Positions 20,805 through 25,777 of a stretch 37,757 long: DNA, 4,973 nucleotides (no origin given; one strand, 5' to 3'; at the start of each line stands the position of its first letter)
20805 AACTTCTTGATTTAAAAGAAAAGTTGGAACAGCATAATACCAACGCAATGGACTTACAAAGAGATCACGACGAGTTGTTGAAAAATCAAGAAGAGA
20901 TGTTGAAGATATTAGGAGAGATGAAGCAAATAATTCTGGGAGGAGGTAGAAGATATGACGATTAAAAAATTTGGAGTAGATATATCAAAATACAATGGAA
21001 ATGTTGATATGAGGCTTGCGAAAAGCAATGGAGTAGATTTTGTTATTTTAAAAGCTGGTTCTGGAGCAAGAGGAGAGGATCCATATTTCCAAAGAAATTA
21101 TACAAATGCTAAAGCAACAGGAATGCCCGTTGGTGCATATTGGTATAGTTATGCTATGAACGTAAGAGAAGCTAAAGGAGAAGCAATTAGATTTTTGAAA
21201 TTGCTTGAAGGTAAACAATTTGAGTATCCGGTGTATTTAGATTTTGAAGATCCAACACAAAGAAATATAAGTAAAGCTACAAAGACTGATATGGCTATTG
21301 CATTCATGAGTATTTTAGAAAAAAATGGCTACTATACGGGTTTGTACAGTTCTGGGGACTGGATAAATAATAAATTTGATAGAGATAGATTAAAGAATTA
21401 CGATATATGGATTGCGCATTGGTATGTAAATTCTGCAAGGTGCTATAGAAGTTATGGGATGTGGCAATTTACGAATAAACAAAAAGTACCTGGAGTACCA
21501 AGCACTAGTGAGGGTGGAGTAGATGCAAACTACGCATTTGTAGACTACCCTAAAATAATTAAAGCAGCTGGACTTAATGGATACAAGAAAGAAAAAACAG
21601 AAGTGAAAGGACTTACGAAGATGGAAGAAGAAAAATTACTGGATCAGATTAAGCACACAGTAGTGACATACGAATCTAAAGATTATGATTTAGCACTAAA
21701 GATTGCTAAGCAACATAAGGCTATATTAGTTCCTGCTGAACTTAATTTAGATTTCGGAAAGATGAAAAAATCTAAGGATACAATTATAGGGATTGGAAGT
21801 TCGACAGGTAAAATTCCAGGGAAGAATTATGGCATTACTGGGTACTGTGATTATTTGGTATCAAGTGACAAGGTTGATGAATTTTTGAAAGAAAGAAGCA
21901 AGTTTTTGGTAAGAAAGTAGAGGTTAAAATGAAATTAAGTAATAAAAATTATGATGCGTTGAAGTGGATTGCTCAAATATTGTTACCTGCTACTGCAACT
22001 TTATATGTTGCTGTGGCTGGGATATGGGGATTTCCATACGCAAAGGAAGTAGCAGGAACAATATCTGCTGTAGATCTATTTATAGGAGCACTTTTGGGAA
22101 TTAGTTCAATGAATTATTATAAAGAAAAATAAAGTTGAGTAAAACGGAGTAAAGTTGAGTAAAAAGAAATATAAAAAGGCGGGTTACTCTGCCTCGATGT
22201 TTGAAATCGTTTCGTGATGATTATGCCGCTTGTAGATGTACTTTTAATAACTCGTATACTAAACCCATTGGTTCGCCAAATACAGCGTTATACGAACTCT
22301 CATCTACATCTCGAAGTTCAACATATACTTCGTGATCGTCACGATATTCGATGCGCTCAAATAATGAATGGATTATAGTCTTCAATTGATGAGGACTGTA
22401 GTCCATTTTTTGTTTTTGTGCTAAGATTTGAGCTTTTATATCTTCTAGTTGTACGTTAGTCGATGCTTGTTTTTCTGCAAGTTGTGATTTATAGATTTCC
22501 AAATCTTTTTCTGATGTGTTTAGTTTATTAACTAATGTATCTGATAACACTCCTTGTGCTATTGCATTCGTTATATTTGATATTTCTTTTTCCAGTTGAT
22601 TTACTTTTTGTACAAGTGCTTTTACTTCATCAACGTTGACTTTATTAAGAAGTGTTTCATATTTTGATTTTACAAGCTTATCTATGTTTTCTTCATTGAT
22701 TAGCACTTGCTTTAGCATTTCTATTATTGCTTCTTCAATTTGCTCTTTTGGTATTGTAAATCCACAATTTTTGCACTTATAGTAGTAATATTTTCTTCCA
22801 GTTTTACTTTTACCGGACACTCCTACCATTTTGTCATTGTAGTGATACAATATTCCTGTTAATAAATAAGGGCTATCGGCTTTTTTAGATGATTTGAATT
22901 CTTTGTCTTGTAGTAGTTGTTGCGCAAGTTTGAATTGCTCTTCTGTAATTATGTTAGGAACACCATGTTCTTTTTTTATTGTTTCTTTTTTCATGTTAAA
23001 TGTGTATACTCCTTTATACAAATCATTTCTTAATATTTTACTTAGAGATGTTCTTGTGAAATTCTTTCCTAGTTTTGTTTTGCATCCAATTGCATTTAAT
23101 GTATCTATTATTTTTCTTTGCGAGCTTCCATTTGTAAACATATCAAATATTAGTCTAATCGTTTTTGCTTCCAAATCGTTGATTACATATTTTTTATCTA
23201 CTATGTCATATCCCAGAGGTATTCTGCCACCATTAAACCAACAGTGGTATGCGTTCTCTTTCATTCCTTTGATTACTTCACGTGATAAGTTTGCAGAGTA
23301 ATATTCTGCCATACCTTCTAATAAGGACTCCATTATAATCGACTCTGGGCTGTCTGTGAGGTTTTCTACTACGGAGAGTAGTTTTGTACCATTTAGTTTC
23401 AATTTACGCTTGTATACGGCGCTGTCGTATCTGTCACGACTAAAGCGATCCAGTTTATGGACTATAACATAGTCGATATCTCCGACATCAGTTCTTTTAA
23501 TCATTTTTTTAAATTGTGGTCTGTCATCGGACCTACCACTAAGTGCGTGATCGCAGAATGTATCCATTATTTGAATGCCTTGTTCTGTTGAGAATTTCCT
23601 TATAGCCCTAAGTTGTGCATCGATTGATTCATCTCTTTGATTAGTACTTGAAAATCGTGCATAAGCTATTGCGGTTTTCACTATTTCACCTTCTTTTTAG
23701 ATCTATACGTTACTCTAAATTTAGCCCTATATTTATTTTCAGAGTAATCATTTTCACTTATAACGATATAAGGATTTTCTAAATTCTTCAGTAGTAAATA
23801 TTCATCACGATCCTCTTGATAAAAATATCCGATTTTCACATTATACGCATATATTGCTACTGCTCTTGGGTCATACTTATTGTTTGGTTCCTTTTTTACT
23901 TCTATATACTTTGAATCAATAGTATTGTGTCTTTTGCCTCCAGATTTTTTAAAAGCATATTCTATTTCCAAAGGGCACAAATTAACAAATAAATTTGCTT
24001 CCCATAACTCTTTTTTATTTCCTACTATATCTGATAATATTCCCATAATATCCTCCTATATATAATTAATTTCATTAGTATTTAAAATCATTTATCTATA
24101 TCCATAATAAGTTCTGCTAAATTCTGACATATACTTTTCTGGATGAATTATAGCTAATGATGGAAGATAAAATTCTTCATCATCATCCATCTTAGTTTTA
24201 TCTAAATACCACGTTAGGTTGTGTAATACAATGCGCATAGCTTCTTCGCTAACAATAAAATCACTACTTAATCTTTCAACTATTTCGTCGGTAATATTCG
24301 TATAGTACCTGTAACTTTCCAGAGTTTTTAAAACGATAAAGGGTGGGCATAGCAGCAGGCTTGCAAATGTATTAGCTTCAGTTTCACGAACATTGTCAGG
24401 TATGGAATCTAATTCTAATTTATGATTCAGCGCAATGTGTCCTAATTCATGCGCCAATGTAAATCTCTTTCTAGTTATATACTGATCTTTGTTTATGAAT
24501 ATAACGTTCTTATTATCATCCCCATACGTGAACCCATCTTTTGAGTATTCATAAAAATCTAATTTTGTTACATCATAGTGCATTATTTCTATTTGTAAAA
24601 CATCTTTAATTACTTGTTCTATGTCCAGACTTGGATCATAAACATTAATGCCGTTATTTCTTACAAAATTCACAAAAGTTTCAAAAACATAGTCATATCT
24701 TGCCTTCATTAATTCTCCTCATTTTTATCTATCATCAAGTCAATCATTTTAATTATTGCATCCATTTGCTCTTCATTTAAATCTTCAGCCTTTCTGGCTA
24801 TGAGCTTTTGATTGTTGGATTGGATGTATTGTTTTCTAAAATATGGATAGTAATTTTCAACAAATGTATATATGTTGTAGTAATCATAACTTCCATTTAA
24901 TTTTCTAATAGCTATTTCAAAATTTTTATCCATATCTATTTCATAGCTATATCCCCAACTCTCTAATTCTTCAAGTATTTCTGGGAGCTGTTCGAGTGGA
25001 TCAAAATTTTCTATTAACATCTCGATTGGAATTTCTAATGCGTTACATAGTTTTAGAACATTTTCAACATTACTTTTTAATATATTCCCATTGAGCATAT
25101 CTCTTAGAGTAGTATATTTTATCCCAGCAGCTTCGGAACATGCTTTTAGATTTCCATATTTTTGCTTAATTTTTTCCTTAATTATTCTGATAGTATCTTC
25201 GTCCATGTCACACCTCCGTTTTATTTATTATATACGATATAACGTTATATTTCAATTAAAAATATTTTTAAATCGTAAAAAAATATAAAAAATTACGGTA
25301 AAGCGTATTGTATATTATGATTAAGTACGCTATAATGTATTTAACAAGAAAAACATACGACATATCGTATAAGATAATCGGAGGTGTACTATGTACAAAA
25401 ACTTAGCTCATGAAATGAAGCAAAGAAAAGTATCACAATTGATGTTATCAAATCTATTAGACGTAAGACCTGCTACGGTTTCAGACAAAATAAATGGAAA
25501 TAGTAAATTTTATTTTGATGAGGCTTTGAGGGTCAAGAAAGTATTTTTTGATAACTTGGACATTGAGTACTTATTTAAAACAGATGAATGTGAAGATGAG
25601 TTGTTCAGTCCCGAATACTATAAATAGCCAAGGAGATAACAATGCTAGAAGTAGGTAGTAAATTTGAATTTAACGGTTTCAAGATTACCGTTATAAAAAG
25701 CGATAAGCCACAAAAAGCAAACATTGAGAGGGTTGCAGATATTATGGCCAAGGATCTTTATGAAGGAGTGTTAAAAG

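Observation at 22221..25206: Stand-alone HIRAN-domain gene hard-wired into an ImmR-ImmA-integrase lysogeny operon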

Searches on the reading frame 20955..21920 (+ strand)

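Call 48: search_protein_families(library=pfam, proteins=[window:20955-21920:+], max_evalue=0.001)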
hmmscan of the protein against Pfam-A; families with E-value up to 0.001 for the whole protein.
window:20955-21920:+ (321 aa): 1 family
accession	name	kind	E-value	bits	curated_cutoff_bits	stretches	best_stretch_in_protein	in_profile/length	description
PF01183.26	Glyco_hydro_25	-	8.2e-37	127.7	27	1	8-181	1-180/180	Glycosyl hydrolases family 25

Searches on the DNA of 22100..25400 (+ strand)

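Call 8: search_dna_similar(query=window:22100-25400:+, collection=phages, mode=near)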
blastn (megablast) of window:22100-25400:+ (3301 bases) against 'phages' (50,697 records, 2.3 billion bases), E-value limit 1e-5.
No match.

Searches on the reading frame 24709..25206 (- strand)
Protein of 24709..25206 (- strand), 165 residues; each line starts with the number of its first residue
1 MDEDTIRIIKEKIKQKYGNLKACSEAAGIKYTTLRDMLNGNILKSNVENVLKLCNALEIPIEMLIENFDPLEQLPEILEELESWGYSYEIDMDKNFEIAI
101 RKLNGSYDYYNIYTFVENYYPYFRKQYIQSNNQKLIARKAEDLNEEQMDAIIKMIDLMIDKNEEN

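Call 3: search_protein_families(library=pfam, proteins=[window:24709-25206:-], max_evalue=1)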
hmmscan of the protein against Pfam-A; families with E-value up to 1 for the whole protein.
window:24709-25206:- (165 aa): 7 families
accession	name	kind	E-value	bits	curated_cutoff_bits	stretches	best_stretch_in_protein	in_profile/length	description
PF01381.28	HTH_3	-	0.00061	20.2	23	1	9-62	1-53/55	Helix-turn-helix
PF13443.12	HTH_26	-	0.0017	19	22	1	19-65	12-58/63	Cro/C1-type HTH DNA-binding domain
PF16266.10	DUF4919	-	0.0056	17.1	29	1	110-162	37-88/186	Domain of unknown function (DUF4919)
PF08718.16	GLTP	-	0.049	14.3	25.6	1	6-68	24-95/147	Glycolipid transfer protein (GLTP)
PF09862.15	DUF2089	-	0.083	13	33.4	1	17-40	16-39/47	Domain of unknown function (DUF2089)-HTH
PF17535.7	DUF5454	-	0.11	12.4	25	1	81-150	14-80/221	Family of unknown function (DUF5454)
PF25384.1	Alsin_RLD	-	0.18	11.5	100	1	4-66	259-320/405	Alsin RCC1-like domain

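Call 4: search_protein_families(library=phrogs, proteins=[window:24709-25206:-], max_evalue=0.01)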
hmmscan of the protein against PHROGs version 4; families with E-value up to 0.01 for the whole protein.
window:24709-25206:- (165 aa): 3 families
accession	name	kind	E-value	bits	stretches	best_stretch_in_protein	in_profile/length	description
phrog_8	-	transcription regulation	0.0014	19.1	1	19-115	91-248/346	transcriptional regulator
phrog_6354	-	unknown function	0.0076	17.3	0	9-52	9-54/74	-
phrog_24319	-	unknown function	0.0094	17.3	0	9-52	47-87/92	-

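Call 73: search_solved_structures(query=window:24709-25206:-, max_evalue=1)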
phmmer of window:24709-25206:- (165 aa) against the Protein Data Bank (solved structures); distinct sequences matched with E-value up to 1: 1.
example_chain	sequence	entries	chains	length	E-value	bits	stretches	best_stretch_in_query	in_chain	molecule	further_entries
5en6_A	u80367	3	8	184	0.45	13.8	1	3-71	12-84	SMU-1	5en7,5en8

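Call 74: search_protein_families(library=ncbifam, proteins=[window:24709-25206:-], max_evalue=0.01)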
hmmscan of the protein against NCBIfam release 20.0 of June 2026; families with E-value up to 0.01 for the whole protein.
window:24709-25206:- (165 aa): 0 families

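Call 85: find_homologous_proteins(query=window:24709-25206:-, max_evalue=0.001)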
Query window:24709-25206:- (165 aa): 1 proteins with E <= 0.001 among 26 candidates.
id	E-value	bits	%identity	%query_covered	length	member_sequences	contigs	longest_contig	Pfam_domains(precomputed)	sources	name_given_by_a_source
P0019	2.5e-100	351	98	100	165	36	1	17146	-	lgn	-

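Call 93: predict_structure(protein=window:24709-25206:-)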
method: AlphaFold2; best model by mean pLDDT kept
length: 165 residues; sequences in the alignment: 1
mean_pLDDT: 69.9   pTM: 0.38
mean pLDDT of the five models: 69.9, 65.0, 62.0, 55.9, 46.7
residues with pLDDT >= 90: 9; 70-90: 83; 50-70: 51; < 50: 22
segments of 3 or more residues with pLDDT < 50: 66-68, 131-143, 161-165
pLDDT, mean of each block of 10 residues (from residue 1): 75 90 89 82 65 81 54 75 79 74 77 73 63 37 55 61 44
secondary structure, 60 per line:
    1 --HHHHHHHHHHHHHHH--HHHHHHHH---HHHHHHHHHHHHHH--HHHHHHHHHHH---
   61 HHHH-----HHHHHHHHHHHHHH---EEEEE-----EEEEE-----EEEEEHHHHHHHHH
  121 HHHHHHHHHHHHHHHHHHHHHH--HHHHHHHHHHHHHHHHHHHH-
elements in order: H3-17 H20-27 H31-44 H47-57 H61-64 H70-83 E87-91 E97-101 E107-111 H112-142 H145-164

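Call 95: fold_search(model_id=the predicted structure, library=pdb)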
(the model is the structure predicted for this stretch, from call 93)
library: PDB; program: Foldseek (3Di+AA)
matches with E <= 10: 437; with E <= 0.001: 0
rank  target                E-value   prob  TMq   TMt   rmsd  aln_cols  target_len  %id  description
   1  3qq6_A                1.7e-02  1.00  0.34  0.74   3.4        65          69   18  The N-terminal DNA binding domain of SinR from Bacillus subtilis (released 2011-06-15)
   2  6xgt_A                2.2e-02  0.98  0.32  0.33  14.3       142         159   15  Crystal structure of cyanase from the thermophilic fungus Thermomyces lanuginosus (released 2021-01-27)
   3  1b0n_A                2.4e-02  1.00  0.34  0.52  10.8        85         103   16  SINR PROTEIN/SINI PROTEIN COMPLEX (released 1999-01-13)
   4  3qq6_B                2.9e-02  1.00  0.34  0.75   2.7        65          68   18  The N-terminal DNA binding domain of SinR from Bacillus subtilis (released 2011-06-15)
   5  1pra_MODEL_1_A        2.9e-02  1.00  0.33  0.73   3.4        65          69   17  DETERMINATION OF THE NUCLEAR MAGNETIC RESONANCE SOLUTION STRUCTURE OF THE DNA-BINDING DOMAIN (RESIDUES 1 TO 69 (released 1993-10-31)
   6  2b5a_A                3.6e-02  1.00  0.31  0.59   2.9        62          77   22  C.BclI, Control Element of the BclI Restriction-Modification System (released 2006-01-03)
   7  2b5a_B                4.3e-02  1.00  0.31  0.61   2.8        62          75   22  C.BclI, Control Element of the BclI Restriction-Modification System (released 2006-01-03)
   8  9a7f_A                4.3e-02  0.93  0.31  0.38  11.0       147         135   14  Integrative model of RGHR-DLDH1 by crosslinking MS and deep learning (released 2024-09-18)
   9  3zkc_B                5.1e-02  1.00  0.33  0.78   2.1        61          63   20  Crystal structure of the master regulator for biofilm formation SinR in complex with DNA. (released 2013-03-06)
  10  7t5u                  6.1e-02  1.00  0.34  0.75   2.2        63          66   19  Structure of E. coli MS115-1 CapH N-terminal domain (released 2022-09-14)
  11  2b5a_C                6.1e-02  1.00  0.31  0.59   2.9        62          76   22  C.BclI, Control Element of the BclI Restriction-Modification System (released 2006-01-03)
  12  3jxb_C                6.4e-02  1.00  0.31  0.69   2.4        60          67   20  Crystal structure of the P22 c2 repressor protein in complex with synthetic operator 9C (released 2010-01-19)
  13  6xgt_C                6.4e-02  0.94  0.31  0.32  14.8       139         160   15  Crystal structure of cyanase from the thermophilic fungus Thermomyces lanuginosus (released 2021-01-27)
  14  2cro                  6.8e-02  1.00  0.31  0.71   2.3        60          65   15  STRUCTURE OF PHAGE 434 CRO PROTEIN AT 2.35 ANGSTROMS RESOLUTION (released 1989-10-15)
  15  6jq1_A                6.8e-02  1.00  0.30  0.37   3.2        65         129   26  Crystal Structure of DdrO from Deinococcus geothermalis (released 2019-08-28)
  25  2r1j_L                1.1e-01  1.00  0.32  0.72   2.1        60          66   20  Crystal Structure of the P22 c2 Repressor protein in complex with the synthetic operator 9T (released 2008-04-29)
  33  3jxb_D                1.3e-01  1.00  0.31  0.71   2.3        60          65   20  Crystal structure of the P22 c2 repressor protein in complex with synthetic operator 9C (released 2010-01-19)
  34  1adr_MODEL_1_A        1.3e-01  1.00  0.32  0.63   2.6        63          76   19  DETERMINATION OF THE NUCLEAR MAGNETIC RESONANCE STRUCTURE OF THE DNA-BINDING DOMAIN OF THE P22 C2 REPRESSOR (1 (released 1994-01-31)
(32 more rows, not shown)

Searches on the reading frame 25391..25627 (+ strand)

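Call 3: search_protein_families(library=pfam, proteins=[window:25391-25627:+], max_evalue=1)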
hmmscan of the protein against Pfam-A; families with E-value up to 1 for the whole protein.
window:25391-25627:+ (78 aa): 1 family
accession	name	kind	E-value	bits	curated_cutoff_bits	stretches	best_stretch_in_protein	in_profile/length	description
PF01325.25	Fe_dep_repress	-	0.0082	16.8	26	1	7-34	17-43/60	Iron dependent repressor, N-terminal DNA binding domain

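Call 4: search_protein_families(library=phrogs, proteins=[window:25391-25627:+], max_evalue=0.01)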
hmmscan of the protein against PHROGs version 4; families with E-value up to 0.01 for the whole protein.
window:25391-25627:+ (78 aa): 1 family
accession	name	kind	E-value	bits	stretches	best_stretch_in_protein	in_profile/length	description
phrog_3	-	transcription regulation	1.8e-06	29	1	1-70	89-154/430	transcriptional repressor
